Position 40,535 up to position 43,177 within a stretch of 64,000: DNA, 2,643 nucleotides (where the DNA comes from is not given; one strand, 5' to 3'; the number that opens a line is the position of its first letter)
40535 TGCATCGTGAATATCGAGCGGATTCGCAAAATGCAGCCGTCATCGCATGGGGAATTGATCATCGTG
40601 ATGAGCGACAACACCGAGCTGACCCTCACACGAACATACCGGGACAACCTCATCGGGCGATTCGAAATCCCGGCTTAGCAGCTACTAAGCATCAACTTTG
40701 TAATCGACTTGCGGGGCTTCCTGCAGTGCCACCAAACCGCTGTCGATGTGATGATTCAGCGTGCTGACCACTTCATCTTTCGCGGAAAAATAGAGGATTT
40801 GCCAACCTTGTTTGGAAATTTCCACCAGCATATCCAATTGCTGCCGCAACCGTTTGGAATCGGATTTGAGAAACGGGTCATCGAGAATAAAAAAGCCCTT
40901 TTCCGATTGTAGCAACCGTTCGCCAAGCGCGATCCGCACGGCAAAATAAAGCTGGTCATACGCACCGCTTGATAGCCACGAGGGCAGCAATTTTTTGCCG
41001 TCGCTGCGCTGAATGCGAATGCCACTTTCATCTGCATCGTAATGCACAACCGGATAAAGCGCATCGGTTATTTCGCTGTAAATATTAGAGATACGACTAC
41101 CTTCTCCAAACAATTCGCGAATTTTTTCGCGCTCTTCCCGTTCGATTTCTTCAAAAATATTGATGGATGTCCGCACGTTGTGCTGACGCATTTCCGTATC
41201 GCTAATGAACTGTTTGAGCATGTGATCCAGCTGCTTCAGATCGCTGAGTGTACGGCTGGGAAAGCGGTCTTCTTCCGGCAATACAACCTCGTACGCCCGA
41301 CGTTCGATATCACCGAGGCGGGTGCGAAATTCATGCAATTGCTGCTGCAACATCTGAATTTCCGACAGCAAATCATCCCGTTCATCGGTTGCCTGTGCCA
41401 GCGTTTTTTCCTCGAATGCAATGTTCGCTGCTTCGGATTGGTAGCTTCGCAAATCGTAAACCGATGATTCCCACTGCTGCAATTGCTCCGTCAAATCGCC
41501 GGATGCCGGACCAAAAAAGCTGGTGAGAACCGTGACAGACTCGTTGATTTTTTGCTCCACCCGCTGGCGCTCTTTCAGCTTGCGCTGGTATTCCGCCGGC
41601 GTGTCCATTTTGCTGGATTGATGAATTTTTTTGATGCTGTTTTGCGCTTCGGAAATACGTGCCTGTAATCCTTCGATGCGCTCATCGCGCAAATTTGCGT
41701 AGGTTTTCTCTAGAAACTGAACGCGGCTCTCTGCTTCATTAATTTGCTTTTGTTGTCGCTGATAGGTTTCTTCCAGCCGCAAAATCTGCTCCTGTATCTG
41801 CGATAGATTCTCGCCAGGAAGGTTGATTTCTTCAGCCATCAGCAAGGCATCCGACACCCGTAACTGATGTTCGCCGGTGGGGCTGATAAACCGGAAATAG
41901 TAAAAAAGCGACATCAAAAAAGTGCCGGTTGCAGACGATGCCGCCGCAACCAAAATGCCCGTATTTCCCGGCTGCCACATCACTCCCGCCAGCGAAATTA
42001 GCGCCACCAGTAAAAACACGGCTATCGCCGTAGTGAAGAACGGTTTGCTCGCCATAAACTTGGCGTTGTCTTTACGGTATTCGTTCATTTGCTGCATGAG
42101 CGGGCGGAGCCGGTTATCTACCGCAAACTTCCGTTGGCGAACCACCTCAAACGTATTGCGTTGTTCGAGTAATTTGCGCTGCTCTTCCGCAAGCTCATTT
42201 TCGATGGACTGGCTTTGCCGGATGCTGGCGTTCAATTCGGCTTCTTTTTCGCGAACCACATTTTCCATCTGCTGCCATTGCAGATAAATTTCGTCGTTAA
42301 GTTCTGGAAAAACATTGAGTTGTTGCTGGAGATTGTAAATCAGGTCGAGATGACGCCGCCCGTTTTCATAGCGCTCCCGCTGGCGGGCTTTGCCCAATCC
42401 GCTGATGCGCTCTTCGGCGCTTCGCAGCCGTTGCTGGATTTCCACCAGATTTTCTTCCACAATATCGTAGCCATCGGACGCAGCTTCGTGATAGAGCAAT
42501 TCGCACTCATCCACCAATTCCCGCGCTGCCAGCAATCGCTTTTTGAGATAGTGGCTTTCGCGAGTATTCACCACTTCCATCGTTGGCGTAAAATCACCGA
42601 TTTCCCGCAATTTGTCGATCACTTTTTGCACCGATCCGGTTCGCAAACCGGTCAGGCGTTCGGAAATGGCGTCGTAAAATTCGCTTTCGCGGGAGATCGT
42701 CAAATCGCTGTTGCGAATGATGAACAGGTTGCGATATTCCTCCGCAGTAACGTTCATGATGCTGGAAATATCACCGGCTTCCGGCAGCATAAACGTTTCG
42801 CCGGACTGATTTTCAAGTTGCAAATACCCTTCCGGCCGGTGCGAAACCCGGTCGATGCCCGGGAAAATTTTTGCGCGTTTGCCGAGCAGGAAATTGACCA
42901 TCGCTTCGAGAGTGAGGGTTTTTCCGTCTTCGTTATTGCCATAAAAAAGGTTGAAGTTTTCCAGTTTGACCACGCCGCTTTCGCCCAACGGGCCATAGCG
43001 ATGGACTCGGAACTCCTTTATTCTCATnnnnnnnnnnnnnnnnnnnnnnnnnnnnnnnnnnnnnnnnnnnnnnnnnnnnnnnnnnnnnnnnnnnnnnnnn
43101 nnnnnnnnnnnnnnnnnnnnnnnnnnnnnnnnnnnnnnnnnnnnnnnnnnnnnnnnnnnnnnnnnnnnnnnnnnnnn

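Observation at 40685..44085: Membrane-anchored SbcC-like ATPase (YhaN-like) translationally coupled to an SbcD-like phosphoesterase, next to a LytS/LytTR two-component pair and a TetR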

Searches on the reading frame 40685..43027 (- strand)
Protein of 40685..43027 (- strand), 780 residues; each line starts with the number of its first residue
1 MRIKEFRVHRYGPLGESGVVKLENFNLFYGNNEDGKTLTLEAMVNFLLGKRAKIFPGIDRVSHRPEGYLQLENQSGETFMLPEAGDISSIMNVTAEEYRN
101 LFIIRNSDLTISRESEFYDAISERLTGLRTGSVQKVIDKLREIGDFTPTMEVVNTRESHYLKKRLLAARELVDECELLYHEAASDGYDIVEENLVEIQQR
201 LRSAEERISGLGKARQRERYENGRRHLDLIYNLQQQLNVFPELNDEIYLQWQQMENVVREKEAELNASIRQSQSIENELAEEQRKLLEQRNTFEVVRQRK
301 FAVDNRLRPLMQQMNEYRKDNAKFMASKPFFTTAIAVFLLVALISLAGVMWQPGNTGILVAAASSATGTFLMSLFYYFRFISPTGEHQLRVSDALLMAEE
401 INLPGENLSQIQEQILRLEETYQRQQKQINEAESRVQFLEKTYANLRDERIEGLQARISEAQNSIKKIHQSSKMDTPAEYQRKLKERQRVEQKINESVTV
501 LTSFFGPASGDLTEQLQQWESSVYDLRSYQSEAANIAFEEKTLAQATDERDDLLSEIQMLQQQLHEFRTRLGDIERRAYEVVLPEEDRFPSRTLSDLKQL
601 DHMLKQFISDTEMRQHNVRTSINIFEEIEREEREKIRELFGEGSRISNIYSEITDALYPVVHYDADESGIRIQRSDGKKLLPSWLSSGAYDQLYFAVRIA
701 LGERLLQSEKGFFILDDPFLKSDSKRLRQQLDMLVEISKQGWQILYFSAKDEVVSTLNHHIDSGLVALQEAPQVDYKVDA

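Call 3: search_protein_families(library=pfam, proteins=[window:40685-43027:-], max_evalue=0.01)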
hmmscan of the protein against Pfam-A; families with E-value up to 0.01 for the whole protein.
window:40685-43027:- (780 aa): 2 families
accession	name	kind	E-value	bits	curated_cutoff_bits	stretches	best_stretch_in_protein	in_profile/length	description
PF13514.12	AAA_27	-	5.9e-05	23.2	22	1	1-49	1-52/206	AAA domain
PF13175.12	AAA_15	-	0.0013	18.9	32.1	1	1-289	1-224/374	AAA ATPase domain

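Call 4: search_protein_families(library=padloc, proteins=[window:40685-43027:-], max_evalue=0.1)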
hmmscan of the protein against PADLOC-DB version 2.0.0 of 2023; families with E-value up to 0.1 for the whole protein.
window:40685-43027:- (780 aa): 7 families
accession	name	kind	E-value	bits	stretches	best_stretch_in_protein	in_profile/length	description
PDLC03859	LmuB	-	3.1e-06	24.7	1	20-728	19-561/611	-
PDLC00551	JetC2|JetC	-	4.7e-05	19.4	1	406-633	741-973/1365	DUF3584 domain; MukB-like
PDLC02336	AbiLi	-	0.0032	15.1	1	3-50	2-48/340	AbiLi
PDLC04611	PDC-M38A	-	0.0034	14.9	1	3-58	2-57/383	-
PDLC04214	HEC-02A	-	0.005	14.2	1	3-43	2-42/338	-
PDLC04608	PDC-M38A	-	0.0063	14.2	1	3-44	5-46/367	-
PDLC01597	Csn2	-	0.009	13.3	1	19-55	13-49/338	CAS-II-A; acquisition_associated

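Call 5: search_protein_families(library=ncbifam, proteins=[window:40685-43027:-], max_evalue=0.1)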
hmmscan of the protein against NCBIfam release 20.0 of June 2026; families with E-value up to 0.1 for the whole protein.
window:40685-43027:- (780 aa): 4 families
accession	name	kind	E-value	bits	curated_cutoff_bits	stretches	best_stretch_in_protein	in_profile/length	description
TIGR02168.1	SMC_prok_B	equivalog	2.3e-08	32.3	567.35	2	390-637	223-477/1181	chromosome segregation protein SMC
NF045487.1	ASRP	equivalog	4e-07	29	300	1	409-580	313-478/593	archaea-specific SMC-related protein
TIGR02169.1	SMC_prok_A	equivalog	2.7e-05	22.1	729.4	1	406-648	696-939/1165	chromosome segregation protein SMC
NF045780.1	TrlF_fam_ATP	equivalog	0.001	17.8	350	1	408-645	496-740/944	TrlF family AAA-like ATPase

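Call 6: find_homologous_proteins(query=window:40685-43027:-, max_evalue=0.001)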
Query window:40685-43027:- (780 aa): 54 proteins with E <= 0.001 among 8000 candidates.
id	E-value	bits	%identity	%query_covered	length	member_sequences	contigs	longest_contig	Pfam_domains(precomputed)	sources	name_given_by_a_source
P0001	0.0e+0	1700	100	100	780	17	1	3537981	-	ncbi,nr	ncbi:MAG: AAA family ATPase [Calditrichae bacterium]|nr:AAA family ATPase [Calditrichia bacterium]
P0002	0.0e+0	1080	62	100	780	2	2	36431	PF13175.13,PF13476.13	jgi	jgi:uncharacterized protein YoxC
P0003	0.0e+0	1069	62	100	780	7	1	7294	PF13175.13,PF13476.13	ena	-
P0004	0.0e+0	1041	61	100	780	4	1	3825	PF13175.13,PF13476.13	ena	-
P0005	3.9e-275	933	56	98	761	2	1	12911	-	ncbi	-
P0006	3.7e-273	926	54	100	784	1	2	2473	-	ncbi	-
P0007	2.2e-265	901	53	100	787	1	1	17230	PF13514.13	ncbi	-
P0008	5.0e-226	771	46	100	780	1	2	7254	-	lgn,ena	-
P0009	5.1e-214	731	46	100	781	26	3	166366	PF13175.13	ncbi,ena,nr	ncbi:MAG: AAA family ATPase [Calditrichae bacterium]|nr:AAA family ATPase [Calditrichia bacterium]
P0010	6.6e-212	724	44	100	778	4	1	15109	PF13175.13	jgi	jgi:uncharacterized protein YhaN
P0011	3.0e-207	709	43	100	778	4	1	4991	-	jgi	jgi:uncharacterized protein YhaN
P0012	3.2e-207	709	45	100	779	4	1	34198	PF13514.13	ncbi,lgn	-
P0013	4.6e-207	708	44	100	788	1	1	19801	-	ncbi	-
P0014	1.0e-206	707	45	100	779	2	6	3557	PF13514.13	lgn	-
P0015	9.6e-206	704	45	100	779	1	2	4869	PF13514.13,PF13175.13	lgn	-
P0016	1.9e-204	699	44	100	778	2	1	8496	PF13514.13,PF13175.13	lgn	-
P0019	4.5e-177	609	39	100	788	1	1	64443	PF13514.13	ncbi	ncbi:MAG: AAA family ATPase [Calditrichia bacterium]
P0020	2.2e-176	607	39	100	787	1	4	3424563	PF13514.13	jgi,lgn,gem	-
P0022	4.0e-176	606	40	100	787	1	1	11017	PF13514.13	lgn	-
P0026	2.3e-126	441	33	98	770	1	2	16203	PF13514.13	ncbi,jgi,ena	-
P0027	9.5e-126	439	34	98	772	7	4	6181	PF13514.13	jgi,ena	-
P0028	8.5e-124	433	34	99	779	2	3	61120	PF13514.13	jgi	-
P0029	1.7e-122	428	33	99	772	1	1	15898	PF13514.13,PF13175.13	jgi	jgi:exonuclease SbcC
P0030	7.3e-122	426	33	98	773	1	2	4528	PF13514.13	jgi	-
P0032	2.2e-120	421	35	98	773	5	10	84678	PF13514.13,PF13175.13,PF02463.26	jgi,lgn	-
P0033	2.0e-119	418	33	98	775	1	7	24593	PF13514.13,PF13476.13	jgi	jgi:exonuclease SbcC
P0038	3.4e-117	411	31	99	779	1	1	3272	PF13514.13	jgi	-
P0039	7.4e-116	407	33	99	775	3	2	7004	PF13514.13,PF13175.13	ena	-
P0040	1.7e-114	402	34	98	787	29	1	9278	PF13514.13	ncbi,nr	ncbi:MAG TPA: AAA family ATPase [Firmicutes bacterium]|nr:AAA family ATPase [Bacillota bacterium]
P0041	5.6e-113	397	32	98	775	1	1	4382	PF13514.13,PF13175.13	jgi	jgi:exonuclease SbcC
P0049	1.5e-103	366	32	98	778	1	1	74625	-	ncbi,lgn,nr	ncbi:MAG: hypothetical protein SVV67_02960 [Bacillota bacterium]|nr:hypothetical protein [Bacillota 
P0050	5.7e-101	357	30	97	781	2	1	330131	PF13175.13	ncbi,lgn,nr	ncbi:MAG: AAA family ATPase [Candidatus Marinimicrobia bacterium]|nr:AAA family ATPase [Candidatus N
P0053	3.5e-64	236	29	97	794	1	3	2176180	PF13514.13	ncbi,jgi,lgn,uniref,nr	ncbi:ATP-binding protein [Fervidobacterium gondwanense]|uniref:AAA domain-containing protein n=1 Tax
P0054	2.1e-4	38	30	14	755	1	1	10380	PF13514.13,PF13476.13,PF02463.26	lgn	-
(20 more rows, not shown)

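Call 7: search_solved_structures(query=window:40685-43027:-, max_evalue=1)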
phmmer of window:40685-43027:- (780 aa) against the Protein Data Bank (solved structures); distinct sequences matched with E-value up to 1: 10.
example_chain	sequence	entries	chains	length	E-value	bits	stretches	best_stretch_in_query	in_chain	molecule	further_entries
3qkr_B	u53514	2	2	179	3.9e-05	25.6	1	622-761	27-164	DNA double-strand break repair rad50 ATPase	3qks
1ii8_B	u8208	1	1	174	4.4e-05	25.4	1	632-761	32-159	Rad50 ABC-ATPase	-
4nch_A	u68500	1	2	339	6.1e-05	25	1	588-761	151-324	DNA double-strand break repair Rad50 ATPase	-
1f2t_B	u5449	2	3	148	7.4e-05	24.7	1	643-761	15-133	RAD50 ABC-ATPASE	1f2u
3qku_A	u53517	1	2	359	7.6e-05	24.6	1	592-761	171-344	DNA double-strand break repair rad50 ATPase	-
3qkt_A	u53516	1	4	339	8.4e-05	24.5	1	588-761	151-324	DNA double-strand break repair rad50 ATPase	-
4nck_A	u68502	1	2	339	0.00011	24.1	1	588-761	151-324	DNA double-strand break repair Rad50 ATPase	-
1us8_B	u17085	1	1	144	0.00037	22.4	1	643-761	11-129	DNA DOUBLE-STRAND BREAK REPAIR RAD50 ATPASE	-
4nci_A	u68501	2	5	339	0.00042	22.2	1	588-761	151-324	DNA double-strand break repair Rad50 ATPase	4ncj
6xaw_A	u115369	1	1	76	0.63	11.7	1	393-445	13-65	Transcriptional regulatory protein SIN3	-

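Call 14: find_encoding_contigs(protein=P0009, flank=10000, max_places=2)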
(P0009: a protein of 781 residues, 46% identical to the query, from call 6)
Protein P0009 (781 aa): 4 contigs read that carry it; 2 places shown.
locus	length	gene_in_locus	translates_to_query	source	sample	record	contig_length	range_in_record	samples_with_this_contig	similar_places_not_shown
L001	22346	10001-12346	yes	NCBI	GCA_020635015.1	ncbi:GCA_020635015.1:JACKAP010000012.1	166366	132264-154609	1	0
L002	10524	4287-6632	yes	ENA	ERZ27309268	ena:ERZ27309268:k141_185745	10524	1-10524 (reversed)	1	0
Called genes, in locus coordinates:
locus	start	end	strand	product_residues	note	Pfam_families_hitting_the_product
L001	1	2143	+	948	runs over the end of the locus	PF03219:TLC, PF02985:HEAT (faint), PF13646:HEAT_2 (weak)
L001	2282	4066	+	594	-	PF00246:Peptidase_M14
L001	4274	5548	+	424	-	PF01966:HD, PF13286:HD_assoc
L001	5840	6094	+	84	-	PF01649:Ribosomal_S20p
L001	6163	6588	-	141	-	PF01451:LMWPc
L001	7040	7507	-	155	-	-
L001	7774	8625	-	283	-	PF09995:MPAB_Lcp_cat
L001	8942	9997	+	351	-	PF00149:Metallophos, PF12850:Metallophos_2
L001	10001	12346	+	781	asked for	PF13175:AAA_15 (weak)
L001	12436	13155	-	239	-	-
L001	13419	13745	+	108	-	PF00216:Bac_DNA_binding, PF18291:HU-HIG (weak)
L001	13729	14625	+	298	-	PF12773:DZR, PF23914:TPR_CcmH_CycH, PF00515:TPR_1, PF07719:TPR_2, PF13424:TPR_12, PF13432:TPR_16, PF12895:ANAPC3, PF13414:TPR_11, +16 more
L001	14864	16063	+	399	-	PF13742:tRNA_anti_2, PF01336:tRNA_anti-codon, PF02601:Exonuc_VII_L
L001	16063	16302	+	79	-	PF02609:Exonuc_VII_S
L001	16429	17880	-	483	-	PF02493:MORN (faint)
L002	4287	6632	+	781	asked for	PF13175:AAA_15 (weak)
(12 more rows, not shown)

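Call 15: find_encoding_contigs(protein=P0020, flank=10000, max_places=2)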
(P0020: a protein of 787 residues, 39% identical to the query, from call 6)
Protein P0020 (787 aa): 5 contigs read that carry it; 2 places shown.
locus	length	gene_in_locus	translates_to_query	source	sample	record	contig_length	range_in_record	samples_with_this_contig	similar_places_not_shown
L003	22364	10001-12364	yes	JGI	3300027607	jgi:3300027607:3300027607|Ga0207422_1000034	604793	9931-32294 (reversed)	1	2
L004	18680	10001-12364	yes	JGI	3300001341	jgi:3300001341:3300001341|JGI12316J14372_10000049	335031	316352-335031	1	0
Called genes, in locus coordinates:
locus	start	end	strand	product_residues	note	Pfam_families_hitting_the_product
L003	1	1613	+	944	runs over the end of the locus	PF03219:TLC, PF07690:MFS_1 (weak), PF02985:HEAT (faint), PF13646:HEAT_2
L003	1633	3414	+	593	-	PF00246:Peptidase_M14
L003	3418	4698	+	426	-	PF01966:HD (weak), PF13286:HD_assoc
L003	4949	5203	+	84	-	PF01649:Ribosomal_S20p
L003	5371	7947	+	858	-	-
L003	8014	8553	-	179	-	-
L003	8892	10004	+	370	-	PF00149:Metallophos, PF12850:Metallophos_2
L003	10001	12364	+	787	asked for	PF13514:AAA_27 (weak)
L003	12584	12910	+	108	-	PF00216:Bac_DNA_binding, PF18291:HU-HIG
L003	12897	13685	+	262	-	PF12773:DZR (faint), PF13240:Zn_Ribbon_1, PF23914:TPR_CcmH_CycH (weak), PF00515:TPR_1 (weak), PF07719:TPR_2 (weak), PF13414:TPR_11, PF12895:ANAPC3 (weak), PF14559:TPR_19, +7 more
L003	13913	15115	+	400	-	PF13742:tRNA_anti_2, PF01336:tRNA_anti-codon, PF02601:Exonuc_VII_L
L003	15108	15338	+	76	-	PF02609:Exonuc_VII_S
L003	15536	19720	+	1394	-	PF14870:PSII_BNR (weak), PF13517:FG-GAP_3, PF00069:Pkinase, PF07714:PK_Tyr_Ser-Thr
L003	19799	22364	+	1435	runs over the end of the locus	PF14870:PSII_BNR (faint), PF13517:FG-GAP_3, PF07593:UnbV_ASPIC (faint), PF00069:Pkinase, PF07714:PK_Tyr_Ser-Thr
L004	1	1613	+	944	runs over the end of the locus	PF03219:TLC, PF07690:MFS_1 (weak), PF02985:HEAT (faint), PF13646:HEAT_2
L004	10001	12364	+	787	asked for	PF13514:AAA_27 (weak)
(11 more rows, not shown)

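Call 16: find_encoding_contigs(protein=P0053, flank=10000, max_places=2)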
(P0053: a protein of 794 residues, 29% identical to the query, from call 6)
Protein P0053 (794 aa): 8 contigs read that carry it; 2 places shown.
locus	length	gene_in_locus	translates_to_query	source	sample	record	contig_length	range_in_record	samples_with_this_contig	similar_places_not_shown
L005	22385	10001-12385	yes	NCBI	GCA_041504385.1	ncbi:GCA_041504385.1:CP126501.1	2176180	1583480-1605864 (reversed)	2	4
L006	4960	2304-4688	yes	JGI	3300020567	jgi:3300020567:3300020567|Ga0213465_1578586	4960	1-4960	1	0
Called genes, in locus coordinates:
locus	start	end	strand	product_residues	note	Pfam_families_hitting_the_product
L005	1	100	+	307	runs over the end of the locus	PF10298:WhiA_N, PF14527:LAGLIDADG_WhiA, PF02650:HTH_WhiA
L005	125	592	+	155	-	PF22811:Zn_ribbon_NrdR, PF03477:ATP-cone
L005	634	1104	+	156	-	PF03449:GreA_GreB_N, PF01272:GreA_GreB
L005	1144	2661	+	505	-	PF01336:tRNA_anti-codon, PF00152:tRNA-synt_2, PF01409:tRNA-synt_2d (faint)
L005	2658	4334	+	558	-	PF13624:SurA_N_3 (weak), PF13145:Rotamase_2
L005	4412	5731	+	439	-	PF13145:Rotamase_2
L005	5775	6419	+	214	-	PF00106:adh_short, PF01370:Epimerase, PF13561:adh_short_C2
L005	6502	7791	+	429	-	PF02142:MGS, PF01808:AICARFT_IMPCHas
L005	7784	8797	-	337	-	-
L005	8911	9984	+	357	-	PF00149:Metallophos, PF12850:Metallophos_2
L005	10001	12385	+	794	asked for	PF13514:AAA_27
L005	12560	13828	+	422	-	PF04282:DUF438, PF01814:Hemerythrin, PF13596:PAS_10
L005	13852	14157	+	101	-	PF07883:Cupin_2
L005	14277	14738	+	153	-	-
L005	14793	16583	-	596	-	PF00012:HSP70, PF06723:MreB_Mbl, PF02782:FGGY_C (weak)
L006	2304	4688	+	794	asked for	PF13514:AAA_27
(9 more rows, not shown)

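Call 17: find_encoding_contigs(protein=P0050, flank=8000, max_places=1)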
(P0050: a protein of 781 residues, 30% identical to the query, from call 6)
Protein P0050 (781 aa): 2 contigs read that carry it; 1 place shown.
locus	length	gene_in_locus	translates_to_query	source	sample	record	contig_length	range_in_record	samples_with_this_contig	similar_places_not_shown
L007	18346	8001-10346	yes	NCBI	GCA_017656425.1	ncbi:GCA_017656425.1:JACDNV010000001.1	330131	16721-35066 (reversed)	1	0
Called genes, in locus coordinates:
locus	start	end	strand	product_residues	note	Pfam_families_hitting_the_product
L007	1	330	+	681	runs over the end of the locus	PF14508:GH97_N, PF10566:Glyco_hydro_97, PF14509:GH97_C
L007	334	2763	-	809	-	PF03714:PUD, PF02922:CBM_48, PF00128:Alpha-amylase, PF11852:Pullul_strch_C (weak), PF21653:pulA_all-beta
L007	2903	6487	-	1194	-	PF00932:LTD, PF13287:Fn3_assoc, PF13290:CHB_HEX_C_1, PF08757:CotH, PF00932:LTD, PF13585:CHU_C (weak), PF13860:FlgD_ig (weak), PF18962:Por_Secre_tail (weak)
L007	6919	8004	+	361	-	PF00149:Metallophos, PF12850:Metallophos_2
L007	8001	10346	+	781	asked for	PF13175:AAA_15 (weak)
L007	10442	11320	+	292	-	PF00892:EamA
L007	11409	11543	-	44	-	-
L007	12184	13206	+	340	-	PF18962:Por_Secre_tail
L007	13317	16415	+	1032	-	PF13385:Laminin_G_3, PF07953:Toxin_R_bind_N, PF13385:Laminin_G_3, PF18962:Por_Secre_tail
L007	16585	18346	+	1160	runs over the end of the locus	PF13620:CarboxypepD_reg, PF13715:CarbopepD_reg_2, PF07715:Plug, PF00593:TonB_dep_Rec_b-barrel, PF14905:OMP_b-brl_3 (weak)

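Call 18: find_encoding_contigs(protein=P0049, flank=8000, max_places=1)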
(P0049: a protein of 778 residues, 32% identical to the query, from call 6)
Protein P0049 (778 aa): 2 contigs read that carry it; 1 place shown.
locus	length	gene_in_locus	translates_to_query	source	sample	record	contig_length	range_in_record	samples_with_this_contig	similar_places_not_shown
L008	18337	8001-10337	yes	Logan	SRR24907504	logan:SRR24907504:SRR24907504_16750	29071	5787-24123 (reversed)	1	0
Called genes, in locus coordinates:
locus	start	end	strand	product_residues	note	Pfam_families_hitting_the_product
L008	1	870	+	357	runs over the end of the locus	PF01168:Ala_racemase_N, PF00842:Ala_racemase_C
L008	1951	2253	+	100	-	PF02686:GatC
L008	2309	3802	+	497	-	PF01425:Amidase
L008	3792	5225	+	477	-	PF02934:GatB_N, PF02637:GatB_Yqey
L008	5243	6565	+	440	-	PF00709:Adenylsucc_synt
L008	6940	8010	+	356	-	PF00149:Metallophos, PF12850:Metallophos_2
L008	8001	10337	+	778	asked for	-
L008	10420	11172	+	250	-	PF23023:Anti-Pycsar_Apyc1, PF00753:Lactamase_B, PF12706:Lactamase_B_2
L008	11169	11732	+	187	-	PF01613:Flavin_Reduct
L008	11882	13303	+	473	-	PF12390:Se-cys_synth_N, PF03841:SelA, PF01041:DegT_DnrJ_EryC1, PF01053:Cys_Met_Meta_PP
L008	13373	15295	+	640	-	PF00009:GTP_EFTU, PF03144:GTP_EFTU_D2, PF25461:Beta-barrel_SelB, PF09106:WHD_2nd_SelB, PF09107:WHD_3rd_SelB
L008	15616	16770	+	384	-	PF13183:Fer4_8, PF13187:Fer4_9, PF13237:Fer4_10, PF13534:Fer4_17, PF02754:CCG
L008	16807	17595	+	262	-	PF01012:ETF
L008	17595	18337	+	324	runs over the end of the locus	PF01012:ETF, PF00766:ETF_alpha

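Call 19: find_encoding_contigs(protein=P0032, flank=8000, max_places=2)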
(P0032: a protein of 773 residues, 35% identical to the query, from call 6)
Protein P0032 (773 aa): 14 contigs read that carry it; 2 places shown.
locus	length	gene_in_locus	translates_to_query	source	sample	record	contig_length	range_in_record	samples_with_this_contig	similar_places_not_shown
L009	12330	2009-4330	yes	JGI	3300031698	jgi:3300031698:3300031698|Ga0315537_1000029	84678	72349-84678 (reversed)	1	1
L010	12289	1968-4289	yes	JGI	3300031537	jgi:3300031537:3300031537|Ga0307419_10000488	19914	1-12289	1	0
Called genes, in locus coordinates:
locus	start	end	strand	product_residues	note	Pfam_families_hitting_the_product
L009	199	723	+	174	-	PF01844:HNH, PF13395:HNH_4 (weak), PF14279:HNH_5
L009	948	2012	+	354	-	PF00149:Metallophos, PF12850:Metallophos_2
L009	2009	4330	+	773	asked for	PF02463:SMC_N (faint), PF13175:AAA_15 (weak), PF13514:AAA_27 (weak)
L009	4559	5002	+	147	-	PF01230:HIT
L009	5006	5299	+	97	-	PF06305:LapA_dom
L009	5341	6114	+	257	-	PF01048:PNP_UDP_1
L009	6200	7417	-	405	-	PF01266:DAO (faint), PF01494:FAD_binding_3, PF22578:GGR_cat (weak)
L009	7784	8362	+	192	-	PF03551:PadR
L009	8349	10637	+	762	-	PF00501:AMP-binding, PF13193:AMP-binding_C, PF00528:BPD_transp_1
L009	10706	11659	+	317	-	PF13379:NMT1_2, PF09084:NMT1, PF12974:Phosphonate-bd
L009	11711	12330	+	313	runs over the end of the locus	PF13379:NMT1_2, PF09084:NMT1, PF12974:Phosphonate-bd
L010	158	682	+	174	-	PF01844:HNH, PF13395:HNH_4 (weak), PF14279:HNH_5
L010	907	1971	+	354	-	PF00149:Metallophos, PF12850:Metallophos_2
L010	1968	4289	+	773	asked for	PF02463:SMC_N (faint), PF13175:AAA_15 (weak), PF13514:AAA_27 (weak)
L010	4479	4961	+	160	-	PF01230:HIT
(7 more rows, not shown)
